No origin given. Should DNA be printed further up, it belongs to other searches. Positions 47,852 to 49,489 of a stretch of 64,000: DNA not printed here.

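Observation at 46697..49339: MgtE cytoplasmic sensor module without a pore, encoded immediately upstream of an NRAMP transporter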

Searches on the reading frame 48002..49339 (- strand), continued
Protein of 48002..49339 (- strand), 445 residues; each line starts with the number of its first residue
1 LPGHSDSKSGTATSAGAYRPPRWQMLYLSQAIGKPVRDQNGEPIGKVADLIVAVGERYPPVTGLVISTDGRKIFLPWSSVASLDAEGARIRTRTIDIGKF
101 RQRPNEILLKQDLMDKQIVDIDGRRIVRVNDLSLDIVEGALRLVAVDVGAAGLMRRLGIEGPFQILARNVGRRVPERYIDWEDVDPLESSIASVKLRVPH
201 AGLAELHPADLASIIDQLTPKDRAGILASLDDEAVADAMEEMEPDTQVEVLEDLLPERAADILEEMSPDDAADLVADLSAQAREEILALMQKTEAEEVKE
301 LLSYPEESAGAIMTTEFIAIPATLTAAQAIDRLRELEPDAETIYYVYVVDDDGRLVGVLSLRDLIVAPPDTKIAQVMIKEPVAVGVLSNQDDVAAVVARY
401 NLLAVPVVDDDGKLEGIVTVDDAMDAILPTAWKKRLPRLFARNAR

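Call 72: find_encoding_contigs(protein=P0139, flank=4000, max_places=3)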
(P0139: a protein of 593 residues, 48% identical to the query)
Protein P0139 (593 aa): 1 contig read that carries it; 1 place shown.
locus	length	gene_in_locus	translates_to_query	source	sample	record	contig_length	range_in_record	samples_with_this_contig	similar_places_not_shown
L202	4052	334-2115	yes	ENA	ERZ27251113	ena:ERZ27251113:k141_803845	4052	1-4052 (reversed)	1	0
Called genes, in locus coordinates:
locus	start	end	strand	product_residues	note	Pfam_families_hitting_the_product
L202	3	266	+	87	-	?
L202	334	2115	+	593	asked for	PF05239:PRC (faint), PF03448:MgtE_N, PF00571:CBS, PF01769:MgtE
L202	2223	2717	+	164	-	PF02254:TrkA_N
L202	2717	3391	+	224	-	PF02254:TrkA_N, PF13241:NAD_binding_7 (weak), PF02080:TrkA_C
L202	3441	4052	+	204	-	?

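Call 73: find_encoding_contigs(protein=P0149, flank=4000, max_places=3)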
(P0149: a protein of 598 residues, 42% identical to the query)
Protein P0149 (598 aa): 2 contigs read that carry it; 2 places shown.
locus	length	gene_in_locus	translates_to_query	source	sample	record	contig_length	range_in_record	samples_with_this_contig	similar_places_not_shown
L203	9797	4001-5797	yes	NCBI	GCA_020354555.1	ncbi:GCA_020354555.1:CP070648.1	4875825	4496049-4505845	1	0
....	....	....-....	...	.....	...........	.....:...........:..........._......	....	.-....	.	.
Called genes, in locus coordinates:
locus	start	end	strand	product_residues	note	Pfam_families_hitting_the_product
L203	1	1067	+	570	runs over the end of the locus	PF13185:GAF_2, PF01590:GAF, PF00989:PAS, PF08448:PAS_4, PF12860:PAS_7, PF13426:PAS_9, PF00512:HisKA, PF02518:HATPase_c, +3 more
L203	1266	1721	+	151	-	PF02502:LacAB_rpiB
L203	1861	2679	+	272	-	PF00953:Glycos_transf_4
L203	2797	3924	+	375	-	PF02350:Epimerase_2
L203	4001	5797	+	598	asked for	PF05239:PRC (weak), PF03448:MgtE_N, PF00571:CBS, PF01769:MgtE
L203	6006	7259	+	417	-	PF01566:Nramp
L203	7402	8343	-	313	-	PF14486:DUF4432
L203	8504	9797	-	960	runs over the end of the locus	PF00092:VWA, PF13519:VWA_2, PF13768:VWA_3 (faint), PF00092:VWA, PF13519:VWA_2, PF07090:GATase1_like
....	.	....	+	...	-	?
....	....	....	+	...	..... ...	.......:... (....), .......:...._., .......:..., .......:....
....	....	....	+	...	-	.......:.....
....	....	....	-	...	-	?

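Call 76: search_protein_families(library=pfam, proteins=[L203:4001-5794:+, L203:6006-7256:+, L049:6292-7572:+, L049:7646-8941:+], max_evalue=0.001)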
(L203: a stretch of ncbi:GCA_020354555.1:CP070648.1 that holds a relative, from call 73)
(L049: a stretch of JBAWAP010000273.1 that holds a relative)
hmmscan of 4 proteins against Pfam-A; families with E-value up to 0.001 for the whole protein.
L203:4001-5794:+ (598 aa): 5 families
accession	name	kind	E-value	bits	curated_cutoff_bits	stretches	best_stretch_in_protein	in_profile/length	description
PF03448.22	MgtE_N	-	2e-21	76.8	25.9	1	184-284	2-102/102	MgtE intracellular N domain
PF00571.33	CBS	-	7.5e-19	68.2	24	2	350-405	1-56/57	CBS domain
PF01769.21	MgtE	-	6.3e-17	62.4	27.6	1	471-591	2-124/125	Divalent cation transporter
PF05239.21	PRC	-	2.2e-09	37.7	21.2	1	1-62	3-66/78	PRC-barrel domain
PF14841.11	FliG_M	-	0.00012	22.7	25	0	239-270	19-50/76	FliG middle domain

L203:6006-7256:+ (417 aa): 1 family
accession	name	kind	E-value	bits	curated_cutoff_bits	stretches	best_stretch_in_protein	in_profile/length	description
PF01566.24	Nramp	-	1.4e-89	301.1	29.8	1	27-390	1-356/357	Natural resistance-associated macrophage protein-like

L049:6292-7572:+ (427 aa): 1 family
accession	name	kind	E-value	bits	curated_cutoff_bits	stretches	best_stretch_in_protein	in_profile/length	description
PF01566.24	Nramp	-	6.2e-68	229.9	29.8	1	43-398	1-356/357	Natural resistance-associated macrophage protein-like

L049:7646-8941:+ (432 aa): 1 family
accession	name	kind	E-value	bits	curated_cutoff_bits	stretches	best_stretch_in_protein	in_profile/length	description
PF01566.24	Nramp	-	2e-95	320.3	29.8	1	50-400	1-356/357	Natural resistance-associated macrophage protein-like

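Call 82: find_homologous_proteins(query=L068:4974-6269:+, max_evalue=1e-30)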
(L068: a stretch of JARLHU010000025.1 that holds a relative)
Query L068:4974-6269:+ (432 aa): 6335 proteins with E <= 1e-30 among 8000 candidates; the best 120 are listed.
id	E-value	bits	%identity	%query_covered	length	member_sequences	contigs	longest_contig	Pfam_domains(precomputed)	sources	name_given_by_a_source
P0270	2.5e-249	845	89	100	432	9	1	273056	PF00571.34,PF03448.23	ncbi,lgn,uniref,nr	ncbi:magnesium transporter [Desulfosporosinus metallidurans]|uniref:Mg/Co/Ni transporter MgtE / CBS 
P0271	1.7e-248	842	89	100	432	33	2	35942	PF00571.34,PF03448.23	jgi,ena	-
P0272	3.7e-246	835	88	100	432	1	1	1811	PF00571.34,PF03448.23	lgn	-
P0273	2.5e-244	829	88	100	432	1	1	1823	PF00571.34,PF03448.23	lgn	-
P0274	3.5e-242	822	86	100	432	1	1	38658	PF00571.34,PF03448.23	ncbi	ncbi:MAG: magnesium transporter [Desulfitobacteriaceae bacterium]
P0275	2.0e-240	816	86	100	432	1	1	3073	PF00571.34,PF03448.23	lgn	-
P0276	2.1e-240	816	86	100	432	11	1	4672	PF00571.34,PF03448.23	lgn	-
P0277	5.0e-240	815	86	100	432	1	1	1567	PF00571.34,PF03448.23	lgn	-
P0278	1.4e-239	813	86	100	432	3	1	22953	PF00571.34,PF03448.23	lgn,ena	-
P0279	2.8e-239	812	84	100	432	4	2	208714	PF00571.34,PF03448.23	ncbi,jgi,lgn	-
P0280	6.5e-239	811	85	100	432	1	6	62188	PF00571.34,PF03448.23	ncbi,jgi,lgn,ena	jgi:flagellar motility protein MotE (MotC chaperone)/sporulation protein YlmC with PRC-barrel domain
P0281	1.3e-238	810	85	100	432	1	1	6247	PF00571.34,PF03448.23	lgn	-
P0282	1.4e-238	810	85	100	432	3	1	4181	PF00571.34,PF03448.23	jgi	-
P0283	2.3e-238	809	85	100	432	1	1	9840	PF00571.34,PF03448.23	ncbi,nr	ncbi:MAG TPA: magnesium transporter MgtE [Desulfosporosinus sp.]|nr:magnesium transporter MgtE [Desu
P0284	2.5e-238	809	84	100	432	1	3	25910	PF00571.34,PF03448.23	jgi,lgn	jgi:Mg/Co/Ni transporter MgtE (contains CBS domain)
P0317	6.4e-225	765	80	100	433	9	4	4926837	PF00571.34,PF03448.23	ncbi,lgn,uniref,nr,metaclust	ncbi:Mg/Co/Ni transporter MgtE with CBS domain [Desulfosporosinus acidiphilus SJ4]|uniref:Mg/Co/Ni t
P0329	1.0e-187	642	69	100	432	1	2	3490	PF00571.34,PF05239.22,PF03448.23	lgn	-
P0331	6.7e-186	636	68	100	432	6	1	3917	PF00571.34,PF05239.22,PF03448.23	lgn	-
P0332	4.1e-183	627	68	100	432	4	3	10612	PF00571.34,PF05239.22,PF03448.23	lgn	-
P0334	2.2e-174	598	64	99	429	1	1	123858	PF00571.34,PF03448.23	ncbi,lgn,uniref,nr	ncbi:Hypothetical protein LUCI_0553 [Lucifera butyrica]|uniref:CBS domain-containing protein n=1 Tax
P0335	4.1e-173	594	65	99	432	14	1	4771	PF00571.34,PF05239.22,PF03448.23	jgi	jgi:magnesium transporter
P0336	1.5e-172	592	63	100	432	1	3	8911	PF00571.34,PF05239.22,PF03448.23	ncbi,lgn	-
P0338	9.2e-170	583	63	99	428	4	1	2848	PF00571.34,PF05239.22,PF03448.23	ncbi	ncbi:MAG TPA: CBS domain-containing protein [Negativicutes bacterium]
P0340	5.9e-168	577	63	97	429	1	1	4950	PF00571.34,PF05239.22,PF03448.23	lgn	-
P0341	3.0e-166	572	64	97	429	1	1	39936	PF00571.34,PF05239.22,PF03448.23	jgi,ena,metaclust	metaclust:\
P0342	7.7e-166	570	62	99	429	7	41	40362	PF14841.12,PF00571.34,PF05239.22,PF03448.23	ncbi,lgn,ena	-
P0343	9.0e-166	570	64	96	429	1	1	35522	PF00571.34,PF05239.22,PF03448.23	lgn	-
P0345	1.4e-165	569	63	97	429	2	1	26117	PF00571.34,PF05239.22,PF03448.23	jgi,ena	-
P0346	2.1e-165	569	63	97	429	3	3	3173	PF00571.34,PF05239.22,PF03448.23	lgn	-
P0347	2.1e-165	569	62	98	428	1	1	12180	PF00571.34,PF05239.22,PF03448.23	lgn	-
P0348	2.2e-165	569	65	96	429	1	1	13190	PF00571.34,PF05239.22,PF03448.23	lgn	-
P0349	3.5e-165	568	63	97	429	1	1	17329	PF00571.34,PF05239.22,PF03448.23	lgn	-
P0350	1.1e-164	566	63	97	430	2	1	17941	PF00571.34,PF05239.22,PF03448.23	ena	-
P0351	2.1e-164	566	61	99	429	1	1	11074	PF00571.34,PF05239.22,PF03448.23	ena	-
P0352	2.7e-164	565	61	99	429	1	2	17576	PF00571.34,PF05239.22,PF03448.23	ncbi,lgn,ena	-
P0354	1.9e-163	562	62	100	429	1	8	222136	PF00571.34,PF05239.22,PF03448.23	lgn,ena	-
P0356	2.2e-163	562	62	97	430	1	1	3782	PF00571.34,PF05239.22,PF03448.23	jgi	jgi:magnesium transporter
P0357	2.2e-163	562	62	97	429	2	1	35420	PF00571.34,PF05239.22,PF03448.23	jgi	-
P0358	2.6e-163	562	62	99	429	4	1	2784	PF00571.34,PF05239.22,PF03448.23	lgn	-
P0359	4.4e-163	561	61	99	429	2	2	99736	PF00571.34,PF05239.22,PF03448.23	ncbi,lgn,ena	-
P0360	4.9e-163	561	62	97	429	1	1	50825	PF00571.34,PF05239.22,PF03448.23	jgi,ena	-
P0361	5.5e-163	561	62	97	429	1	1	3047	PF00571.34,PF05239.22,PF03448.23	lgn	-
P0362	7.4e-163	560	62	97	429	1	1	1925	PF00571.34,PF05239.22,PF03448.23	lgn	-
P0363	1.5e-162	559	61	99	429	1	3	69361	PF00571.34,PF05239.22,PF03448.23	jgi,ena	-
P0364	2.7e-162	559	60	98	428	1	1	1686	PF00571.34,PF05239.22,PF03448.23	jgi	jgi:magnesium transporter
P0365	5.0e-162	558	61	97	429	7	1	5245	PF00571.34,PF05239.22,PF03448.23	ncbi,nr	ncbi:MAG: magnesium transporter [Sporomusaceae bacterium]|nr:magnesium transporter [Sporomusaceae ba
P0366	6.0e-162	557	62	95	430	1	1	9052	PF00571.34,PF05239.22,PF03448.23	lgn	-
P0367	6.8e-162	557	63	96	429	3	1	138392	PF00571.34,PF05239.22,PF03448.23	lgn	-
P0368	7.1e-162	557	60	98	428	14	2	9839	PF00571.34,PF05239.22,PF03448.23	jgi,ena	-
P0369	1.1e-161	557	61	97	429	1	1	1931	PF00571.34,PF05239.22,PF03448.23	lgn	-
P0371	1.7e-161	556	61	100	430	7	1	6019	PF00571.34,PF05239.22,PF03448.23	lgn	-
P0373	2.1e-161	556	61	99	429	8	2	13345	PF00571.34,PF05239.22,PF03448.23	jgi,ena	-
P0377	7.7e-161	554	64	91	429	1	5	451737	PF00571.34,PF05239.22,PF03448.23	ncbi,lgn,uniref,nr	ncbi:hypothetical protein SDC9_04066 [bioreactor metagenome]|uniref:CBS domain-containing protein n=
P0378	1.7e-160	553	59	97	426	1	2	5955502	PF00571.34,PF05239.22,PF03448.23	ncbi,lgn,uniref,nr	ncbi:magnesium transporter MgtE N-terminal domain-containing protein [Sporomusa acidovorans]|uniref:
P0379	3.0e-160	552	62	98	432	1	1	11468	PF14841.12,PF00571.34,PF05239.22,PF03448.23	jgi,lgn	-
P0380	3.4e-160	552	63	91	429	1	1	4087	PF00571.34,PF05239.22,PF03448.23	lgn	-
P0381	5.5e-160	551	61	97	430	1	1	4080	PF00571.34,PF05239.22,PF03448.23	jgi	-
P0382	5.6e-160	551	63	97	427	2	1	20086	PF00571.34,PF05239.22,PF03448.23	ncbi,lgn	-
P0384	8.2e-160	550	59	98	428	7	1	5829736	PF00571.34,PF05239.22,PF03448.23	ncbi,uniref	ncbi:magnesium transporter [Sporomusa rhizae]|uniref:magnesium transporter n=1 Tax=Sporomusa rhizae 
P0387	1.3e-159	550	59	98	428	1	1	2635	PF00571.34,PF05239.22,PF03448.23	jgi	jgi:magnesium transporter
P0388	1.4e-159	550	61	95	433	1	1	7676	PF00571.34,PF05239.22,PF03448.23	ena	-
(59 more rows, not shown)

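Call 83: find_encoding_contigs(protein=P0317, flank=2500, max_places=1)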
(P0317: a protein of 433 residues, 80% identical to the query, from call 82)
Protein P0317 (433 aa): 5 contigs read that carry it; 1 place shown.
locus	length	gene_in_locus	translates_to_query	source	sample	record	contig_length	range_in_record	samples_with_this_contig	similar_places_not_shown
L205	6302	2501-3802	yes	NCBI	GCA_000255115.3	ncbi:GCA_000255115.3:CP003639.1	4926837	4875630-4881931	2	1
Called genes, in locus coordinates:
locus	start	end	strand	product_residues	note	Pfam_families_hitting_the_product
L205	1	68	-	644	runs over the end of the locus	PF04879:Molybdop_Fe4S4, PF00384:Molybdopterin, PF01568:Molydop_binding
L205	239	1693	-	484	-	PF04055:Radical_SAM, PF13353:Fer4_12, PF13186:SPASM (weak)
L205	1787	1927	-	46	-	PF13165:SCIFF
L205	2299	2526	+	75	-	-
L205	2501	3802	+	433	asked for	PF03448:MgtE_N, PF00571:CBS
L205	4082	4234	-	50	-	PF09388:SpoOE-like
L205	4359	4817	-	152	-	PF22381:Staph_reg_Sar_Rot (weak), PF12802:MarR_2, PF13463:HTH_27 (weak), PF01047:MarR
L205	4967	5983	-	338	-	PF00149:Metallophos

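Call 84: find_encoding_contigs(protein=P0334, flank=2500, max_places=1)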
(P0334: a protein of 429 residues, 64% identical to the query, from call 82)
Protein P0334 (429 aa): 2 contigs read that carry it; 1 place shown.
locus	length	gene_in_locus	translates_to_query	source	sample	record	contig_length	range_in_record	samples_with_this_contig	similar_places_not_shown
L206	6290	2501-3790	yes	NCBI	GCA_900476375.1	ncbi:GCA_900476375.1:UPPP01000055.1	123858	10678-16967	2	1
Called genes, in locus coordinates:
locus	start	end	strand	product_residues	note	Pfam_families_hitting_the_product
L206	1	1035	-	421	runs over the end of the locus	-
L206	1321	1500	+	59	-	-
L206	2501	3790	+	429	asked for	PF03448:MgtE_N, PF00571:CBS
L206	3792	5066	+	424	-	PF01566:Nramp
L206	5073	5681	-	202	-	PF01810:LysE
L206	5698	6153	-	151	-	PF13404:HTH_AsnC-type, PF13412:HTH_24, PF01037:AsnC_trans_reg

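Call 85: find_encoding_contigs(protein=P0378, flank=2500, max_places=1)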
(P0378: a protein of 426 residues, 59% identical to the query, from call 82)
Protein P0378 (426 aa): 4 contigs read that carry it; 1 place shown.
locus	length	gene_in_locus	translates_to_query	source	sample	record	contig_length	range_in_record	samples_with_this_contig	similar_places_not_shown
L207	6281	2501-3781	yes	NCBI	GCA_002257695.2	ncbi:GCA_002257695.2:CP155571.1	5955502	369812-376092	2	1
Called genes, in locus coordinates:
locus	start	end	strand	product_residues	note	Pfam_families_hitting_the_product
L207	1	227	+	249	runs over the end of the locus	-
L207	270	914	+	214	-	PF00923:TAL_FSA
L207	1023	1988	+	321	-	PF03320:FBPase_glpX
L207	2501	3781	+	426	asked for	PF05239:PRC (faint), PF03448:MgtE_N, PF00571:CBS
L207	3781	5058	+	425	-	PF01566:Nramp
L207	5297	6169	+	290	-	PF01476:LysM, PF23473:LysM3_LYK4_5 (faint), PF01476:LysM, PF01551:Peptidase_M23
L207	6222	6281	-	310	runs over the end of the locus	-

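Call 86: find_encoding_contigs(protein=P0342, flank=2500, max_places=1)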
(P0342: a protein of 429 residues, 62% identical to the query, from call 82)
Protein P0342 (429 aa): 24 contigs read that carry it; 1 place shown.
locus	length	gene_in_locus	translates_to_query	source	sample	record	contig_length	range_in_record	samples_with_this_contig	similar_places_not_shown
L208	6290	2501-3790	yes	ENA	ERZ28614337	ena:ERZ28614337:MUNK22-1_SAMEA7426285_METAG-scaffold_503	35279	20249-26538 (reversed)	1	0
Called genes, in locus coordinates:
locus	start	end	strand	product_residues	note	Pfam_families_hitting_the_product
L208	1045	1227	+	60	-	-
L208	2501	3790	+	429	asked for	PF05239:PRC (weak), PF03448:MgtE_N, PF14841:FliG_M (faint), PF00571:CBS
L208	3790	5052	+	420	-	PF01566:Nramp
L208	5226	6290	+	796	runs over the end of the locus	PF13491:FtsK_4TM, PF17854:FtsK_alpha, PF01580:FtsK_SpoIIIE, PF09397:FtsK_gamma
